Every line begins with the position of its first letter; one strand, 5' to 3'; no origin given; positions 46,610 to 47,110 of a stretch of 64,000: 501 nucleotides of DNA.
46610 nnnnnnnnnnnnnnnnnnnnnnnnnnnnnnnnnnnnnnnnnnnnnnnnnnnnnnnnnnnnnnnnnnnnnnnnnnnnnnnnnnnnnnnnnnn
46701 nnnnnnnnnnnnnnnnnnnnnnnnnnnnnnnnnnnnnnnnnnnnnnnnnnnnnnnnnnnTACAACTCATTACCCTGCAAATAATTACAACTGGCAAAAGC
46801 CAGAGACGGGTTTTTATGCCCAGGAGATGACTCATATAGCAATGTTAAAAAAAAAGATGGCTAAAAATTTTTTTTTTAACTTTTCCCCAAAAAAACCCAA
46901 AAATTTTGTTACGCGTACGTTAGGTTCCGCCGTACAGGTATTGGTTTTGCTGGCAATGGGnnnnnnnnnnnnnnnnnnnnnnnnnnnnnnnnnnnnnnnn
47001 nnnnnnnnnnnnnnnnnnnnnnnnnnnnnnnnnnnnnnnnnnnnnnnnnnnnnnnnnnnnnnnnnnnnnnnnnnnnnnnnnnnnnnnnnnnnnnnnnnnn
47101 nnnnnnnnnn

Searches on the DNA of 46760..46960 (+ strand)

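Call 29: search_dna_similar(query=window:46760-46960:+, collection=ecoli_genomes, mode=distant, max_rows=6, rows=best)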
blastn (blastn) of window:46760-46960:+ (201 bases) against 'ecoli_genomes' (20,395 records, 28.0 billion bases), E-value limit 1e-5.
Records with a match: 4368; places in all: 4369; records where one place covers at least 80% of the query: 2930.
Genomes with a match: 4368 of 5426; with a place that covers at least 80% of the query: 2930. Places per genome that has any: lowest 1, median 1, highest 2. On chromosomes: 4368 places; on plasmids: 1.
Best place of each record, by identity: >=99% 1432; 95-99% 6; 60-80% 2930.
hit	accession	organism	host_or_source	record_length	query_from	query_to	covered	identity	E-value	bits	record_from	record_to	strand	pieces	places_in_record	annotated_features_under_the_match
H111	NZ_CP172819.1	Escherichia coli strain BS-04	Gallus gallus domesticus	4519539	1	201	100%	78.5%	2e-52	214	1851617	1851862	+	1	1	yeaV: BCCT family transporter YeaV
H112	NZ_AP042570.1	Escherichia coli strain OkiPb01695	bovine feces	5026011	1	201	100%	76.0%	8e-44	185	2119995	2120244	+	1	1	yeaV: BCCT family transporter YeaV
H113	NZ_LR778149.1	Escherichia coli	water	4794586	1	201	100%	74.1%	1e-41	178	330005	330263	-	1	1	yeaV: BCCT family transporter YeaV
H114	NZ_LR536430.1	Escherichia coli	-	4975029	1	201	100%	74.1%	1e-41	178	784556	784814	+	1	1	yeaV: BCCT family transporter YeaV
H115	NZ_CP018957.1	Escherichia coli strain Ecol_316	Homo sapiens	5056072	1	201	100%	74.1%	5e-40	173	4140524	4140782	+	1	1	yeaV: BCCT family transporter YeaV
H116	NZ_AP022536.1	Escherichia coli strain THO-008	Homo sapiens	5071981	1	201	100%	74.1%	5e-40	173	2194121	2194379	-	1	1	yeaV: BCCT family transporter YeaV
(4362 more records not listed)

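Call 32: get_annotated_region(hit=H111, flank=300)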
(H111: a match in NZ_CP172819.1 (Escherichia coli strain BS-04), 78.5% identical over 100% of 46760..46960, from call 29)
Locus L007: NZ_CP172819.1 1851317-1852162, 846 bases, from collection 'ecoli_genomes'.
description: Escherichia coli strain BS-04 chromosome, complete genome
organism: Escherichia coli strain BS-04 (NCBI taxid 562)
replicon: chromosome; assembly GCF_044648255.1
host: Gallus gallus domesticus; source: Broiler stool, week 4; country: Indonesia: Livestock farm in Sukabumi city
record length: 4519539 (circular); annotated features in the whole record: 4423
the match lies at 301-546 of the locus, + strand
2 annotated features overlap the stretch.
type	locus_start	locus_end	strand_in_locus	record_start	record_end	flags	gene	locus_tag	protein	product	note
CDS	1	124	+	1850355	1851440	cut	dmlA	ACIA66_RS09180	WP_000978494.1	multifunctional D-malate/3-isopropylmalate/tartarate dehydrogenase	-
CDS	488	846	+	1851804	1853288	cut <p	yeaV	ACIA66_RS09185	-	BCCT family transporter YeaV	incomplete; partial in the middle of a contig; missing N-terminus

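Call 33: get_annotated_region(hit=H112, flank=300)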
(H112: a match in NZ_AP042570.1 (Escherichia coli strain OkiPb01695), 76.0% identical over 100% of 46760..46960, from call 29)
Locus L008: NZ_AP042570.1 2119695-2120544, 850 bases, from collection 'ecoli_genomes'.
description: Escherichia coli strain OkiPb01695 chromosome, complete genome
organism: Escherichia coli strain OkiPb01695 (NCBI taxid 562)
replicon: chromosome; assembly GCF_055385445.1
host: -; source: bovine feces; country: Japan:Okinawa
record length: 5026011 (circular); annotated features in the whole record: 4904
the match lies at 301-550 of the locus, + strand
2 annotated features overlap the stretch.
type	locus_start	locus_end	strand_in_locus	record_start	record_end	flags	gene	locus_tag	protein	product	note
CDS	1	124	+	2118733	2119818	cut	dmlA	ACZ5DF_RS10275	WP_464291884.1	multifunctional D-malate/3-isopropylmalate/tartarate dehydrogenase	-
CDS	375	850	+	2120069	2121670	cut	yeaV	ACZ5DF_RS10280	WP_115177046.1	BCCT family transporter YeaV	-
